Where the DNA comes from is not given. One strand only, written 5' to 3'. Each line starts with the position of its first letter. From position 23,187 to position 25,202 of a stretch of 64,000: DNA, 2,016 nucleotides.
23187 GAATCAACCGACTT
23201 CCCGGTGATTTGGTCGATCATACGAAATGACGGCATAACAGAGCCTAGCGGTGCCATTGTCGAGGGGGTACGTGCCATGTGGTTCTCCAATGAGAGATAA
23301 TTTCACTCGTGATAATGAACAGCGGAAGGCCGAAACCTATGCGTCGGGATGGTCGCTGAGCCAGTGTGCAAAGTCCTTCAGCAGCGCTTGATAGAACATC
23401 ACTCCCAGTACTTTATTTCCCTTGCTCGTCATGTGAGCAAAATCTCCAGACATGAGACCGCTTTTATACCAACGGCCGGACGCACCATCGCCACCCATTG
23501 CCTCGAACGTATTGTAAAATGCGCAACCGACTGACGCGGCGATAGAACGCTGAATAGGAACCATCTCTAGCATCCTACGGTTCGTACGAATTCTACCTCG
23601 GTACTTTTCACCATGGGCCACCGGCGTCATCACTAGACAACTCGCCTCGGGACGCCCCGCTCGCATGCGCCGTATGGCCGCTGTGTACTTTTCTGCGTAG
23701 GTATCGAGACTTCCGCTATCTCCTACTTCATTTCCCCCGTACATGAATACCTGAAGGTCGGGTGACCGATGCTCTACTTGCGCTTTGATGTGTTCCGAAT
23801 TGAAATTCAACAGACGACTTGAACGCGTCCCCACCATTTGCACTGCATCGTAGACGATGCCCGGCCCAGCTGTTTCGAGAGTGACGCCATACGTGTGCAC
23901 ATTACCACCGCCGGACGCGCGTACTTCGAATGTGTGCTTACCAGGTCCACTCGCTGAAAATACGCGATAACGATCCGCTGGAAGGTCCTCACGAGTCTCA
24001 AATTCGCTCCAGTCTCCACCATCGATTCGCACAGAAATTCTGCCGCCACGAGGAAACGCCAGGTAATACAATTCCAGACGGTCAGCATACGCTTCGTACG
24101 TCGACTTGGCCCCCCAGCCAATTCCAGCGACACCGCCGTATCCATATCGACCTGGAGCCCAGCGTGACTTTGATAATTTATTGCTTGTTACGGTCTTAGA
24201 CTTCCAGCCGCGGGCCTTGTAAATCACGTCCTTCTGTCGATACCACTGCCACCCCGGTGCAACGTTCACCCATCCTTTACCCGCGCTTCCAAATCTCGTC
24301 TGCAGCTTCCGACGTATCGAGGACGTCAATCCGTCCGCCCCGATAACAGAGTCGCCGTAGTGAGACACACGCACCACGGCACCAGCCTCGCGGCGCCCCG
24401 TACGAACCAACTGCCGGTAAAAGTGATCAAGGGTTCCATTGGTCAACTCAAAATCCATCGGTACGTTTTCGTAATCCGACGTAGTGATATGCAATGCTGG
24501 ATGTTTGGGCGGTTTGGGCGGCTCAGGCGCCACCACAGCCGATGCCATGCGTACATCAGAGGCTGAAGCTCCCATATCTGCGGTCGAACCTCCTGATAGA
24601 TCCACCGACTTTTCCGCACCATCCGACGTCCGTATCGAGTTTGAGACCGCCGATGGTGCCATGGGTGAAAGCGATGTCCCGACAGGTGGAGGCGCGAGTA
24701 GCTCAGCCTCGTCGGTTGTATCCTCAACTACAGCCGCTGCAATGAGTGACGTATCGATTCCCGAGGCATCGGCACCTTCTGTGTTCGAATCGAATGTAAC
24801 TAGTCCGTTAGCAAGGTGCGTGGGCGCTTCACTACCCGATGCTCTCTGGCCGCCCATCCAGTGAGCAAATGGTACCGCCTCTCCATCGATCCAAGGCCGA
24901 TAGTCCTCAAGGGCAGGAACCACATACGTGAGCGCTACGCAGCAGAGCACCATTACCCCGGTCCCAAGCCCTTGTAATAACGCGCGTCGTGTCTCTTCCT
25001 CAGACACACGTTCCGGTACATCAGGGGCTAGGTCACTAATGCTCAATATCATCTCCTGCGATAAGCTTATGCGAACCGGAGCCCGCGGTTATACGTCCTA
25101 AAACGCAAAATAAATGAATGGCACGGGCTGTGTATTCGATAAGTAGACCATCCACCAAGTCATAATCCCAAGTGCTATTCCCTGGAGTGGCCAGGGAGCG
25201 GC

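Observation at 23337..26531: MBOAT (AlgI/DltB-like) + membrane-anchored SGNH hydrolase pair: candidate polysaccharide or peptidoglycan O-acylation module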

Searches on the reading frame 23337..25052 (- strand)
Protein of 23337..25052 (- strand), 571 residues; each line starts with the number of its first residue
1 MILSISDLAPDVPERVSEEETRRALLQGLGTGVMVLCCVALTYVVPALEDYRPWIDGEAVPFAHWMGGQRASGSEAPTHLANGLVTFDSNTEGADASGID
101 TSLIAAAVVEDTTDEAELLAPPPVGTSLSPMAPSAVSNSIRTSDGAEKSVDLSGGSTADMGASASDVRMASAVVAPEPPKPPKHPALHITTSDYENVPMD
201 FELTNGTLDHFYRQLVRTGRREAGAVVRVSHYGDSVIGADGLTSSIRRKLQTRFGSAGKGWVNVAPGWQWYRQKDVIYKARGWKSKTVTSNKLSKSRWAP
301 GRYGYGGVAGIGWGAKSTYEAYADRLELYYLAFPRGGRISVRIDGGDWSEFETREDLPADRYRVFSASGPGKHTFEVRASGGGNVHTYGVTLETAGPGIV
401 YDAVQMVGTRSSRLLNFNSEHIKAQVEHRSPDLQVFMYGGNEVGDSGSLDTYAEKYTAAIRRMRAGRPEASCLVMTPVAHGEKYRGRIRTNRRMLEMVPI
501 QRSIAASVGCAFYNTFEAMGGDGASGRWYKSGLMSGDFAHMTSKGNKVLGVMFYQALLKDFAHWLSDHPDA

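Call 6: search_protein_families(library=pfam, proteins=[window:23337-25052:-], max_evalue=0.1)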
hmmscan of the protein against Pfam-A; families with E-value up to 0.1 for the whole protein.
window:23337-25052:- (571 aa): 1 family
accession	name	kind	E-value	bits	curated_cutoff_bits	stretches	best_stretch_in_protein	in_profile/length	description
PF13472.12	Lipase_GDSL_2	-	3.6e-11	44.3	32.9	1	384-547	18-177/178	GDSL-like Lipase/Acylhydrolase family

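Call 7: search_protein_families(library=ncbifam, proteins=[window:23337-25052:-], max_evalue=0.1)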
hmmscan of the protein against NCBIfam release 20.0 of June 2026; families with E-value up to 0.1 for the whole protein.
window:23337-25052:- (571 aa): 0 families

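Call 11: search_solved_structures(query=window:23337-25052:-, max_evalue=10, show_alignments=2)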
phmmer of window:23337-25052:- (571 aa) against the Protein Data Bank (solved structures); distinct sequences matched with E-value up to 10: 5.
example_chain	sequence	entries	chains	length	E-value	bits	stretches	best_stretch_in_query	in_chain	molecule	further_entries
4k3u_A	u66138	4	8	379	6.8e-12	48.1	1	219-553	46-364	GDSL-like Lipase/Acylhydrolase family protein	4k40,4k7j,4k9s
5b5s_A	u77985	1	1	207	0.67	11.8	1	420-474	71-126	Acetic acid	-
5b5l_A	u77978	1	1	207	0.67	11.8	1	420-474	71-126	acetyl esterase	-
2ych_A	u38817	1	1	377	1.4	10.7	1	393-449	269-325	COMPETENCE PROTEIN PILM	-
7emf_T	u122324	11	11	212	1.7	10.4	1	471-527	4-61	Mediator of RNA polymerase II transcription subunit 20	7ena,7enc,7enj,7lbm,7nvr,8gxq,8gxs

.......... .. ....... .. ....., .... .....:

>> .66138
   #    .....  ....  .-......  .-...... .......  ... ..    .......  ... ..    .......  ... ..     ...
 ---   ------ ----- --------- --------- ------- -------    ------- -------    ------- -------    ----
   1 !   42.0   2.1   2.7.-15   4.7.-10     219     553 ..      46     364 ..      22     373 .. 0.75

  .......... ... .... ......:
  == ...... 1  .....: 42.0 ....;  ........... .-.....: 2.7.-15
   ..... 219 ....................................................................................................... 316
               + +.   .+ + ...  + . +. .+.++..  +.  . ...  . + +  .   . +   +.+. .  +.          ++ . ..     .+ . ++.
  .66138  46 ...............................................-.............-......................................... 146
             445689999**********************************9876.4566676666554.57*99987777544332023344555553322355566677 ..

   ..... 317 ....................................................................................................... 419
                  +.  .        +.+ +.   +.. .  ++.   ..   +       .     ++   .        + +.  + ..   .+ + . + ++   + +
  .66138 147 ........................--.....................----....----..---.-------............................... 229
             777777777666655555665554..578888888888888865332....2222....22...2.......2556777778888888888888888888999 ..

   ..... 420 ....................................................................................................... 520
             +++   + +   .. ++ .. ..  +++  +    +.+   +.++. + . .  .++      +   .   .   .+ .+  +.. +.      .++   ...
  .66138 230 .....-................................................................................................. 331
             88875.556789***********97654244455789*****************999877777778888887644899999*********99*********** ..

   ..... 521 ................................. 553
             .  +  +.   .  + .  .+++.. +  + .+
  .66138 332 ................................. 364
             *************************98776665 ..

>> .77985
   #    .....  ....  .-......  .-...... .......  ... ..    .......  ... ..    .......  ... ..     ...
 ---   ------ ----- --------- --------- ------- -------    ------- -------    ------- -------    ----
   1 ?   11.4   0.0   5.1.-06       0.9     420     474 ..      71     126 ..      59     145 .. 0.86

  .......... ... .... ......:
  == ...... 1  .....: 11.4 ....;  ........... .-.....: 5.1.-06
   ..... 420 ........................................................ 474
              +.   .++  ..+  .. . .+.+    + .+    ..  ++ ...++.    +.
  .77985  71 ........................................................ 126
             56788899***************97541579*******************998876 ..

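Call 13: find_homologous_proteins(query=window:23337-25052:-, max_evalue=0.00001)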
Query window:23337-25052:- (571 aa): 105 proteins with E <= 0.00001 among 8000 candidates.
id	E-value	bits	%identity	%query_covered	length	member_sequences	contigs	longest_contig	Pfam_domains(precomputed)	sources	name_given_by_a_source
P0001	5.2e-273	925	69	100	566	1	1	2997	PF13472.13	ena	-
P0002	3.5e-255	866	66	100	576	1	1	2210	PF13472.13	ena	-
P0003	1.1e-254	865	66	99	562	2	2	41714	PF13472.13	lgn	-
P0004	9.4e-159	548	46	96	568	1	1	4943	PF13472.13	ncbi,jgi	ncbi:MAG: lysophospholipase L1-like esterase [Myxococcota bacterium]|jgi:lysophospholipase L1-like e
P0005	8.0e-157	542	55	69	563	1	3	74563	PF13472.13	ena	-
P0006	2.5e-146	507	56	66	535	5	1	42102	PF13472.13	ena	-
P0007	4.9e-142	493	44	94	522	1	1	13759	PF13472.13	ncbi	-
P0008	5.6e-142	493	43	94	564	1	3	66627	PF13472.13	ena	-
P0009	1.1e-140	488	43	94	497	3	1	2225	PF13472.13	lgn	-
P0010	2.2e-139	484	45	97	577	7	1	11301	PF13472.13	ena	-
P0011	3.0e-138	480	44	96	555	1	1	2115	PF13472.13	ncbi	-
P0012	2.7e-135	470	45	93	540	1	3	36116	PF13472.13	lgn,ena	-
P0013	6.2e-135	469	52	66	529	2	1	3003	PF13472.13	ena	-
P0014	1.0e-134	469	41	95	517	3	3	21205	PF13472.13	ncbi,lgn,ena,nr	ncbi:MAG TPA: hypothetical protein EYN06_10605 [Myxococcales bacterium]|nr:hypothetical protein [Myx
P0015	2.1e-104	368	42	66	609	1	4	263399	PF13472.13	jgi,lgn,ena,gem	-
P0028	1.1e-83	300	42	68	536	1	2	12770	PF13472.13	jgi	jgi:lysophospholipase L1-like esterase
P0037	3.5e-82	295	34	99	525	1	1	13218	PF13472.13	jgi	jgi:lysophospholipase L1-like esterase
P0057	2.8e-80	289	40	68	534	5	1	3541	PF13472.13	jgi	jgi:lysophospholipase L1-like esterase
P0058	3.1e-80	289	39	71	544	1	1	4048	PF13472.13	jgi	jgi:lysophospholipase L1-like esterase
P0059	3.7e-80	288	39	75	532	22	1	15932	PF13472.13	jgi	jgi:lysophospholipase L1-like esterase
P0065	7.4e-80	287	39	75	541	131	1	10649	PF13472.13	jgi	jgi:lysophospholipase L1-like esterase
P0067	1.1e-79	287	41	66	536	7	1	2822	PF13472.13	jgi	jgi:lysophospholipase L1-like esterase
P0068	1.2e-79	287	38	74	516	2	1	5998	PF13472.13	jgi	jgi:lysophospholipase L1-like esterase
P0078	3.4e-77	279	39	76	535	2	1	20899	PF13472.13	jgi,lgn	jgi:lysophospholipase L1-like esterase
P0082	1.2e-75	273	39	66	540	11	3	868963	PF13472.13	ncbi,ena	ncbi:MAG: GDSL-type esterase/lipase family protein [Polyangiales bacterium]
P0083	1.9e-75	273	41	63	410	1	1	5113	PF13472.13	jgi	jgi:lysophospholipase L1-like esterase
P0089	7.0e-65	238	40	59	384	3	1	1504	PF13472.13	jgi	jgi:lysophospholipase L1-like esterase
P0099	1.2e-46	178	36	58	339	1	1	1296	PF13472.13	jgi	jgi:lysophospholipase L1-like esterase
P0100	1.9e-40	157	29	61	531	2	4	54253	-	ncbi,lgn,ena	-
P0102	1.3e-36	145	31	58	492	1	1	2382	PF13472.13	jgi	jgi:lysophospholipase L1-like esterase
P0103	1.8e-27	114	29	68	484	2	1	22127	PF13472.13,PF00657.29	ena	-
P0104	2.5e-18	84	24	68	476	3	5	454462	-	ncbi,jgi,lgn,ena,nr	ncbi:MAG TPA: hypothetical protein P5228_00615 [Bacteroidales bacterium]|nr:hypothetical protein [Ba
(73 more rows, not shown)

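Call 15: find_encoding_contigs(protein=P0082, flank=8000, max_places=2)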
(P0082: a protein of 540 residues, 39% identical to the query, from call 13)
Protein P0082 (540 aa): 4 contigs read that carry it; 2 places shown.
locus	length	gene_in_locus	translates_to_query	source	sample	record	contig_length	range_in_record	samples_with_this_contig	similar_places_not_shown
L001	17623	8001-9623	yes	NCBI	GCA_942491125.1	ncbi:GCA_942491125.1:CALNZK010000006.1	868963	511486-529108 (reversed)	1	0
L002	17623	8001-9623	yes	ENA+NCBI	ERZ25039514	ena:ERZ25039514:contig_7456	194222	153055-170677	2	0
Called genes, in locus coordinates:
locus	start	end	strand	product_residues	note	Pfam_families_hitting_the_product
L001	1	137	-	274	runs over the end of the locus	PF19795:DUF6279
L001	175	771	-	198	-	-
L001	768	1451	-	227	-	PF09335:VTT_dom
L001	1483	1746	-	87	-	PF13490:zf-HC2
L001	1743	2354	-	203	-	PF04542:Sigma70_r2, PF08281:Sigma70_r4_2, PF04545:Sigma70_r4 (weak)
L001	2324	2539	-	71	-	PF11127:YgaP-like_TM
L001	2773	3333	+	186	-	PF04205:FMN_bind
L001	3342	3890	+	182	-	PF27139:Aq_1264_TM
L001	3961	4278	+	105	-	-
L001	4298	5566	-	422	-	PF01554:MatE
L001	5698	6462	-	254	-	PF00106:adh_short, PF08659:KR, PF13561:adh_short_C2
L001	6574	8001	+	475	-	PF03062:MBOAT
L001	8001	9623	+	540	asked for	PF13472:Lipase_GDSL_2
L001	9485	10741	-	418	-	PF00657:Lipase_GDSL, PF13472:Lipase_GDSL_2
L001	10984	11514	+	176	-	PF00293:NUDIX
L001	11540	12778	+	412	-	PF04286:DUF445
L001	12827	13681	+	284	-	PF01842:ACT, PF00551:Formyl_trans_N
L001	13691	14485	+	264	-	PF00378:ECH_1, PF16113:ECH_2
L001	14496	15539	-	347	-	PF00762:Ferrochelatase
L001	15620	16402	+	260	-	PF00753:Lactamase_B, PF12706:Lactamase_B_2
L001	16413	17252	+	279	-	PF17284:Spermine_synt_N, PF01564:Spermine_synth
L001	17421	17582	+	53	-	-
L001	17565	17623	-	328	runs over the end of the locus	PF08240:ADH_N, PF00107:ADH_zinc_N, PF13602:ADH_zinc_N_2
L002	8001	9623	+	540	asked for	PF13472:Lipase_GDSL_2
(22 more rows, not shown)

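Call 16: find_encoding_contigs(protein=P0015, flank=8000, max_places=2)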
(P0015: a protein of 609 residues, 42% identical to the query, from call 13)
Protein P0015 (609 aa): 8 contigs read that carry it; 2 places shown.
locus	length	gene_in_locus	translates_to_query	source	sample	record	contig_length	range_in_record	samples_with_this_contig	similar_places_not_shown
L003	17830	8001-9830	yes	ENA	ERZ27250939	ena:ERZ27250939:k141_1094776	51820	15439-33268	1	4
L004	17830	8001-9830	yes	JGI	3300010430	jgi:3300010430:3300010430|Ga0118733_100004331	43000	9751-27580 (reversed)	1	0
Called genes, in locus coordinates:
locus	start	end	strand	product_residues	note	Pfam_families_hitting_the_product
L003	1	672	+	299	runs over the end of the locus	PF03193:RsgA_GTPase, PF00009:GTP_EFTU (faint), PF01926:MMR_HSR1 (weak)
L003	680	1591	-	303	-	-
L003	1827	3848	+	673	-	PF25024:EGF_TEN, PF23301:EGF_PEAR1L (weak), PF21722:Gly_rich_2 (weak)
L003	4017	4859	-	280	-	PF01135:PCMT, PF13847:Methyltransf_31 (weak), PF13649:Methyltransf_25 (weak)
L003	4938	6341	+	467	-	PF13472:Lipase_GDSL_2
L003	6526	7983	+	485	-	PF03062:MBOAT, PF13813:MBOAT_2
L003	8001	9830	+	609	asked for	PF13472:Lipase_GDSL_2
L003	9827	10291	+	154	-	PF00583:Acetyltransf_1, PF13673:Acetyltransf_10, PF13508:Acetyltransf_7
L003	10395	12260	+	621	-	-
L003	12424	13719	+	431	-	PF00079:Serpin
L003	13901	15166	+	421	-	PF00079:Serpin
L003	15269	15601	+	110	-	-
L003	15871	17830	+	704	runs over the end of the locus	PF23301:EGF_PEAR1L (faint), PF25024:EGF_TEN (weak), PF01410:COLFI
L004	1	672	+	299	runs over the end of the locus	PF03193:RsgA_GTPase, PF00009:GTP_EFTU (faint), PF01926:MMR_HSR1 (weak)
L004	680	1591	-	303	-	-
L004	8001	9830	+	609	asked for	PF13472:Lipase_GDSL_2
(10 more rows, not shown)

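Call 42: search_solved_structures(query=L001:9485-10741:-, max_evalue=1)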
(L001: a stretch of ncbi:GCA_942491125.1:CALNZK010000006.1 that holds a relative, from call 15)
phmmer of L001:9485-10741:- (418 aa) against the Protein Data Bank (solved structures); distinct sequences matched with E-value up to 1: 10.
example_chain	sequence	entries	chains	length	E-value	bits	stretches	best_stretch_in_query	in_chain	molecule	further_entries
4k3u_A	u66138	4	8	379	1.2e-25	93.4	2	180-386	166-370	GDSL-like Lipase/Acylhydrolase family protein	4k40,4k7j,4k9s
8gkd_A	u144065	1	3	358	9.5e-11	44.3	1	47-383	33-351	SGNH hydrolase-type esterase domain-containing protein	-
8gld_A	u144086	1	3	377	1.2e-10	44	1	47-383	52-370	SGNH hydrolase-type esterase domain-containing protein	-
1es9_A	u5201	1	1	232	0.036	16.1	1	228-386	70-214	PLATELET-ACTIVATING FACTOR ACETYLHYDROLASE IB GAMMA SUBUNIT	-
1bwp_A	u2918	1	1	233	0.037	16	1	228-386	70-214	PLATELET-ACTIVATING FACTOR ACETYLHYDROLASE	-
1fxw_A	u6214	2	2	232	0.039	15.9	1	228-386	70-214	PLATELET-ACTIVATING FACTOR ACETYLHYDROLASE IB GAMMA SUBUNIT | PLATELET-ACTIVATING FACTOR ACETYLHYDROLASE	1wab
2hsj_A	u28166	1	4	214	0.13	14.2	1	247-377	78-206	Putative platelet activating factor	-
4jgg_A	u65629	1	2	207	0.15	14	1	250-365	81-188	Esterase TesA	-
1fxw_F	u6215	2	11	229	0.39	12.7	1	228-305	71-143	PLATELET-ACTIVATING FACTOR ACETYLHYDROLASE IB BETA SUBUNIT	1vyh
4c1b_A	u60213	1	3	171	0.93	11.4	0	253-309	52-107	ORF1-ENCODED PROTEIN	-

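Call 43: search_solved_structures(query=L003:4938-6341:+, max_evalue=1)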
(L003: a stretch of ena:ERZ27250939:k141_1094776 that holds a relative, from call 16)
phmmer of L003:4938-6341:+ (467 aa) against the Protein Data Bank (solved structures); distinct sequences matched with E-value up to 1: 3.
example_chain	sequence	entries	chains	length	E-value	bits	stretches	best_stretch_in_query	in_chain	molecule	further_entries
4k3u_A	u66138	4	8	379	1.2e-30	110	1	73-441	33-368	GDSL-like Lipase/Acylhydrolase family protein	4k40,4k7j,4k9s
8gkd_A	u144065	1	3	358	9.5e-08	34.5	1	94-439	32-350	SGNH hydrolase-type esterase domain-containing protein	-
8gld_A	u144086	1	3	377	1.1e-07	34.2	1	94-439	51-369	SGNH hydrolase-type esterase domain-containing protein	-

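Call 57: find_encoding_contigs(protein=P0104, flank=5000, max_places=1)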
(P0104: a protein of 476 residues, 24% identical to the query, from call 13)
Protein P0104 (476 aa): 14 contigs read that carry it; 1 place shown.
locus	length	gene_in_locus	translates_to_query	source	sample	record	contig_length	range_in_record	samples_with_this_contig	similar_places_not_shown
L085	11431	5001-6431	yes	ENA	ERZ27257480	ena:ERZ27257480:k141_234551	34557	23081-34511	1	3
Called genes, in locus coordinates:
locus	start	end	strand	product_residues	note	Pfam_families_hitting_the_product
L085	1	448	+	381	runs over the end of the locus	-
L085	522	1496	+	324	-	PF00348:polyprenyl_synt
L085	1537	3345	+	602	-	-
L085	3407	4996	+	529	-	PF01464:SLT, PF01476:LysM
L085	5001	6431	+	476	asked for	-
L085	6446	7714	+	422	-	PF00657:Lipase_GDSL (weak), PF13472:Lipase_GDSL_2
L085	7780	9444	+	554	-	PF03062:MBOAT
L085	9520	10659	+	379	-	PF00465:Fe-ADH, PF13685:Fe-ADH_2, PF25137:ADH_Fe_C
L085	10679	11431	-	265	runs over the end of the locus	?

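Call 58: find_encoding_contigs(protein=P0100, flank=5000, max_places=1)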
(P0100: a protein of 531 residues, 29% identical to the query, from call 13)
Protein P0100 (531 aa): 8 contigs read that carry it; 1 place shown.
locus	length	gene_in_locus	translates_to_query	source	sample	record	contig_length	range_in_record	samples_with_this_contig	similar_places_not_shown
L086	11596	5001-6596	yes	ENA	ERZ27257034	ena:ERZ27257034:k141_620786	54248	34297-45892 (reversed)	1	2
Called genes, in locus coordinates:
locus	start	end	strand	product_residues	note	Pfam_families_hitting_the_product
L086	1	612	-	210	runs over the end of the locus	PF00440:TetR_N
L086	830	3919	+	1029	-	PF18911:PKD_4, PF22352:K319L-like_PKD (weak), PF02412:TSP_3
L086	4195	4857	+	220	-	PF09335:VTT_dom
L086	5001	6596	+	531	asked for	-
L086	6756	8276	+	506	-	PF11617:Cu-binding_MopE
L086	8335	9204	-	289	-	PF03781:FGE-sulfatase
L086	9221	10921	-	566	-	PF13472:Lipase_GDSL_2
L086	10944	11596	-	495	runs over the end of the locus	PF03062:MBOAT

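Call 59: find_encoding_contigs(protein=P0103, flank=5000, max_places=1)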
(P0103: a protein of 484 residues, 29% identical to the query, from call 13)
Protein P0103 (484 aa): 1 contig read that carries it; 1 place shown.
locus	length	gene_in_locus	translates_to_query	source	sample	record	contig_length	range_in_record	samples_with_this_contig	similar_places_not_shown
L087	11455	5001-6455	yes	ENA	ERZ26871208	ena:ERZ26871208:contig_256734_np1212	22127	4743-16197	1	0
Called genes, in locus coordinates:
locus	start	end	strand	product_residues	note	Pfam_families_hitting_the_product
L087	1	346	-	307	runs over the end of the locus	PF04338:DUF481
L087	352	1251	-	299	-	PF16697:Yop-YscD_cpl, PF00498:FHA, PF00486:Trans_reg_C (weak)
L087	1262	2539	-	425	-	-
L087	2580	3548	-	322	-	PF01551:Peptidase_M23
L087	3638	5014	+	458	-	PF13472:Lipase_GDSL_2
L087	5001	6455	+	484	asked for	PF00657:Lipase_GDSL (faint), PF13472:Lipase_GDSL_2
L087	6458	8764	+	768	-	PF03062:MBOAT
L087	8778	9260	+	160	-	-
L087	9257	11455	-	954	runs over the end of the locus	PF00027:cNMP_binding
